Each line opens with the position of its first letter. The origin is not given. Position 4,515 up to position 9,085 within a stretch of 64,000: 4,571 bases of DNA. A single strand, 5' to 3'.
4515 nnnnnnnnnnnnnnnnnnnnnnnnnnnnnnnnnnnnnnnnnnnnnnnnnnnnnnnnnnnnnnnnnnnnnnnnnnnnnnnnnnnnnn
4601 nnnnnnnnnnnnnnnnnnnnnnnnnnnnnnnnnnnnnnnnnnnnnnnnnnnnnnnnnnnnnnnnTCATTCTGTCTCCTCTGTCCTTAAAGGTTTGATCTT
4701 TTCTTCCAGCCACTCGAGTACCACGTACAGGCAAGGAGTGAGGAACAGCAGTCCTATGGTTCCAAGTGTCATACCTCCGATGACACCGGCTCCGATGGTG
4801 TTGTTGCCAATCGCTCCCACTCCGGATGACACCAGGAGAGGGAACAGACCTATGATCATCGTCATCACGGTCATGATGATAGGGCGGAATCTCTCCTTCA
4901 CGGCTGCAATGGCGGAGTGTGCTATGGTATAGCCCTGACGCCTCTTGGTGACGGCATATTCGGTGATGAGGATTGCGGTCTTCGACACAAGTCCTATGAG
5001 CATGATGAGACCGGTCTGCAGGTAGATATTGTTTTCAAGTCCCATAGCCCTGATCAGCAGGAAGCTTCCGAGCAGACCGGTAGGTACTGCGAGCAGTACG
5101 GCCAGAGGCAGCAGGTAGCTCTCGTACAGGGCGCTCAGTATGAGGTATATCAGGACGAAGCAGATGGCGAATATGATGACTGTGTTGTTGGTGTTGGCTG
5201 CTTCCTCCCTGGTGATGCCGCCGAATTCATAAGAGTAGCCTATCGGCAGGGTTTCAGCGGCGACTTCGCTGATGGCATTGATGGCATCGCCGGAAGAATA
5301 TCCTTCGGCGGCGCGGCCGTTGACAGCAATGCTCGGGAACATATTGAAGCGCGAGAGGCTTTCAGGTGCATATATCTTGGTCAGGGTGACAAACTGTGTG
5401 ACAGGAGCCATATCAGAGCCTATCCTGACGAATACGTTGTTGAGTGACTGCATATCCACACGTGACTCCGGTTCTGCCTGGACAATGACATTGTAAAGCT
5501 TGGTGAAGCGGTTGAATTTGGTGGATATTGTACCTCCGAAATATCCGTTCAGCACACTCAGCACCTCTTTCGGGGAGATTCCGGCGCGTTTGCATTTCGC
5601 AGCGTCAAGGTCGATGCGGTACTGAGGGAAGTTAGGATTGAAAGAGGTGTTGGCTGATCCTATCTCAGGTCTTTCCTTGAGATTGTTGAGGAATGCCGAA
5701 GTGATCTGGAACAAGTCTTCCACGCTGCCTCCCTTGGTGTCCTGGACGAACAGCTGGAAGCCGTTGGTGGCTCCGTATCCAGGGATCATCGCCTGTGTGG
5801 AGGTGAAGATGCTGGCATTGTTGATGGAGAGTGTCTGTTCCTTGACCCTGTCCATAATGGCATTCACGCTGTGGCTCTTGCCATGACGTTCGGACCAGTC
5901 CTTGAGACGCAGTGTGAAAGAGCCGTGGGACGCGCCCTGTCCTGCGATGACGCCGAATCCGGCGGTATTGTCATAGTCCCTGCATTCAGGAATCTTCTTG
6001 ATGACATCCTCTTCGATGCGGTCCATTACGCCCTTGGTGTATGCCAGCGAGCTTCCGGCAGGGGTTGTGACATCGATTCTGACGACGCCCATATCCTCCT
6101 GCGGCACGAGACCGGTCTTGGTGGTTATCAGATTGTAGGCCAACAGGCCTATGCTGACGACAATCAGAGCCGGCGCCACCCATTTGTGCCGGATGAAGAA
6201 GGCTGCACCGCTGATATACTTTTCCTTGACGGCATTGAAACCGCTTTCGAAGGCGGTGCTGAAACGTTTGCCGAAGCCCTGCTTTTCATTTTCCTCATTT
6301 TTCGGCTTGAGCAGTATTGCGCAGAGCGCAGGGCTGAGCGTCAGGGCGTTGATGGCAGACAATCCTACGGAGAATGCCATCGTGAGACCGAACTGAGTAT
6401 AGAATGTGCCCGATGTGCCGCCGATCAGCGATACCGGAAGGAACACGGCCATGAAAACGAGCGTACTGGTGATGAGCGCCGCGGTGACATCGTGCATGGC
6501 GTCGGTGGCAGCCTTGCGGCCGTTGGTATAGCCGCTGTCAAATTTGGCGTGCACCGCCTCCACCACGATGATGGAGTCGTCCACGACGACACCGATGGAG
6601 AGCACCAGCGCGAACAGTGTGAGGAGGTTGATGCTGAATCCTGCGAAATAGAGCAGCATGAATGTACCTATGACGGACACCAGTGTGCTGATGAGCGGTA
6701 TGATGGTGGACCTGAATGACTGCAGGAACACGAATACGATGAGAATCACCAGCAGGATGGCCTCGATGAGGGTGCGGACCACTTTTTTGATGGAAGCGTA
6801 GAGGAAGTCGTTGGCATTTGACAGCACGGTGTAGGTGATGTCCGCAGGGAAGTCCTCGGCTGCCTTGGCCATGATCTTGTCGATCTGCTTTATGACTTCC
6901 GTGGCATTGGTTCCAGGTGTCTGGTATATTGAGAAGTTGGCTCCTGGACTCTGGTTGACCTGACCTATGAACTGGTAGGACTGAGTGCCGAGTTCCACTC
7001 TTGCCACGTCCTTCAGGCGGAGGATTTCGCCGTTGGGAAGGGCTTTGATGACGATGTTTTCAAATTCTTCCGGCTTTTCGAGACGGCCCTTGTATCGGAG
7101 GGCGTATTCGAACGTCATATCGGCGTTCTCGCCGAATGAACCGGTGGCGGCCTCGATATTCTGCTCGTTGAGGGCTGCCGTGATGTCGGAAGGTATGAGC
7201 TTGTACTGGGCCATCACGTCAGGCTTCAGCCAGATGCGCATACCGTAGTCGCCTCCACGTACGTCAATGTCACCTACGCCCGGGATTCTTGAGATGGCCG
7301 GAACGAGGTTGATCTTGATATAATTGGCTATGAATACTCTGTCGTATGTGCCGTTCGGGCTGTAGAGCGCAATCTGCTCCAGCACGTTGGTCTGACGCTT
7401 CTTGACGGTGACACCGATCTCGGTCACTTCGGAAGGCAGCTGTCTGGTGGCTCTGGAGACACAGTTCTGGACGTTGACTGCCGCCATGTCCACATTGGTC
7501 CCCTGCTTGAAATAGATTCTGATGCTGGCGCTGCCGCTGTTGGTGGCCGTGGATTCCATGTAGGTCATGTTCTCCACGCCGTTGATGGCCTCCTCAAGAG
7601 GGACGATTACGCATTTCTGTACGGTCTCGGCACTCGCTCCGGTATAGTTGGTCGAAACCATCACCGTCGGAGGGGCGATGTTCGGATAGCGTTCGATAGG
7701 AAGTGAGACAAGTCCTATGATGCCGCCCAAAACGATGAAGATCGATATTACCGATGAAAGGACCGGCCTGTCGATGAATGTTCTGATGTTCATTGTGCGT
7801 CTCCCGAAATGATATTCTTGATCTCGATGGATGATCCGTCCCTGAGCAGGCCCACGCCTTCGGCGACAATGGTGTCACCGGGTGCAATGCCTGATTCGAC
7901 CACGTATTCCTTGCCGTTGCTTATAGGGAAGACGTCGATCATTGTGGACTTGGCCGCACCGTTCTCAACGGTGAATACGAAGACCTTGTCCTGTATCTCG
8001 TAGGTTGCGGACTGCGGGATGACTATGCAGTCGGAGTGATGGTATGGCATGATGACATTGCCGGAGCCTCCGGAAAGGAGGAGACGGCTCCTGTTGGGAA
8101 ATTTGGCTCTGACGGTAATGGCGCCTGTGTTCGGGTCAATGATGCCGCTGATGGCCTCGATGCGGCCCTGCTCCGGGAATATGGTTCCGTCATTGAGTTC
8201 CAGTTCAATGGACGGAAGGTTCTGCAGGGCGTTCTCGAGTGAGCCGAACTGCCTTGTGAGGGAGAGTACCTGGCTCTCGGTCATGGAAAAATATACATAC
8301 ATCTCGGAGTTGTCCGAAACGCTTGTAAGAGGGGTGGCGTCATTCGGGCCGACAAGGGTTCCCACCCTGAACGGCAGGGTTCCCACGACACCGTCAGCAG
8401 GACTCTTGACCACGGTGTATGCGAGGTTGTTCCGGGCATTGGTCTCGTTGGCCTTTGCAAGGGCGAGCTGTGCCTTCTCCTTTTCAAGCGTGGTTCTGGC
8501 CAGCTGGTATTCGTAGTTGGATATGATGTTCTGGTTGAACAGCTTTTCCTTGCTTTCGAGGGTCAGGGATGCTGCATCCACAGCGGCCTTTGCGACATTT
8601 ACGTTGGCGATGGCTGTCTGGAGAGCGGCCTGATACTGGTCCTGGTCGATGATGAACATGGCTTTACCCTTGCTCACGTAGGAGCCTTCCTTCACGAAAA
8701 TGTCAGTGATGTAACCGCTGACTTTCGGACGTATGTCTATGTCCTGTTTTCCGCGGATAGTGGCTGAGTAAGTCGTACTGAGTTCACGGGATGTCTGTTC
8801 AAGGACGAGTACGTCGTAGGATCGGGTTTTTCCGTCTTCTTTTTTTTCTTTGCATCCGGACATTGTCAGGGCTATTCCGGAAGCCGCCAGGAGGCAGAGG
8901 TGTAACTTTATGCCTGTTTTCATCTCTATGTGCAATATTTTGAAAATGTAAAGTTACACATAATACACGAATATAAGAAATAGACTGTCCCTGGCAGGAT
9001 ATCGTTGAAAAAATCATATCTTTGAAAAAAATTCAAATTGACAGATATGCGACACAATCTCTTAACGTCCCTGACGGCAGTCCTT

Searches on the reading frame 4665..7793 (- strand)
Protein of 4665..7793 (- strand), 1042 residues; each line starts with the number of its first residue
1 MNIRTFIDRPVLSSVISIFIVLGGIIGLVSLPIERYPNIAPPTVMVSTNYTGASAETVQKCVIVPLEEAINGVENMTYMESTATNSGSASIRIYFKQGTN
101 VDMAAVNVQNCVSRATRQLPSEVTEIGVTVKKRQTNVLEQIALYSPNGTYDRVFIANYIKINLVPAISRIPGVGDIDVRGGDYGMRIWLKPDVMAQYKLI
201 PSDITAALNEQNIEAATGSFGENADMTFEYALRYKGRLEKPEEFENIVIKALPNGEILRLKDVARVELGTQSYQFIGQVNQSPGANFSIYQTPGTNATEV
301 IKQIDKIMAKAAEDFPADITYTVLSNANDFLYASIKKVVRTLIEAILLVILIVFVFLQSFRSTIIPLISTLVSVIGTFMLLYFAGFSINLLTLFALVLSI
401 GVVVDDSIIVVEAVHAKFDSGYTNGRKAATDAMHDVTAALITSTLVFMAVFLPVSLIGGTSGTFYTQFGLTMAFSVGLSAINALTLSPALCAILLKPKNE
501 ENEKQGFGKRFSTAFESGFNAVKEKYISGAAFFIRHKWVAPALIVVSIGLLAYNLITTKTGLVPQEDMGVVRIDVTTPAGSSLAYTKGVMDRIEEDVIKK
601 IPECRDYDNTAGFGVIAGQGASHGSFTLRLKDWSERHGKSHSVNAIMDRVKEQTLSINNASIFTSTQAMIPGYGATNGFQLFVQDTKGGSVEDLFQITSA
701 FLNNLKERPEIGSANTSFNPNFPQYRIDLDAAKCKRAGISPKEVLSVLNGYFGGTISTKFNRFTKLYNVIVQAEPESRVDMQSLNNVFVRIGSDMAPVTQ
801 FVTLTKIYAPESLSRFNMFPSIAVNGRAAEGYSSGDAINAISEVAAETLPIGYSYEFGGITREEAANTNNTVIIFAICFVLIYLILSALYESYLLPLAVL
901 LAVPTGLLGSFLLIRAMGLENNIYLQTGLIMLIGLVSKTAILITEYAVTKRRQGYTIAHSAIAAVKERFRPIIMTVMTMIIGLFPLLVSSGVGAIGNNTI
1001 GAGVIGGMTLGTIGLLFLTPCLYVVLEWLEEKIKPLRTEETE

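Call 46: search_protein_families(library=pfam, proteins=[window:4665-7793:-])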
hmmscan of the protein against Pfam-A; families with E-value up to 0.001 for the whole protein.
window:4665-7793:- (1042 aa): 2 families
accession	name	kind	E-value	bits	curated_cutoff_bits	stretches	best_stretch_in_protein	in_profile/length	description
PF00873.25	ACR_tran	-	1.7e-283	943.5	28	1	3-1026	2-1020/1021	AcrB/AcrD/AcrF family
PF03176.21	MMPL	-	1.8e-17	63.8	20.5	2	292-494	95-302/333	MMPL family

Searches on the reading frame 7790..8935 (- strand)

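Call 46: search_protein_families(library=pfam, proteins=[window:7790-8935:-])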
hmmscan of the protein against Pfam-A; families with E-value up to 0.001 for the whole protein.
window:7790-8935:- (381 aa): 3 families
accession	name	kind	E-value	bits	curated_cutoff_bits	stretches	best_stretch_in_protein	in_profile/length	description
PF16576.10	HlyD_D23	-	4.5e-15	55.9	30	1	63-287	17-209/214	Barrel-sandwich domain of CusB or HlyD membrane-fusion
PF13437.12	HlyD_3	-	9.6e-10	39.6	22.2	1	175-289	1-106/106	HlyD family secretion protein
PF13533.13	Biotin_lipoyl_2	-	4.3e-06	26.9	29.8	1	68-97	3-32/32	Biotin-lipoyl like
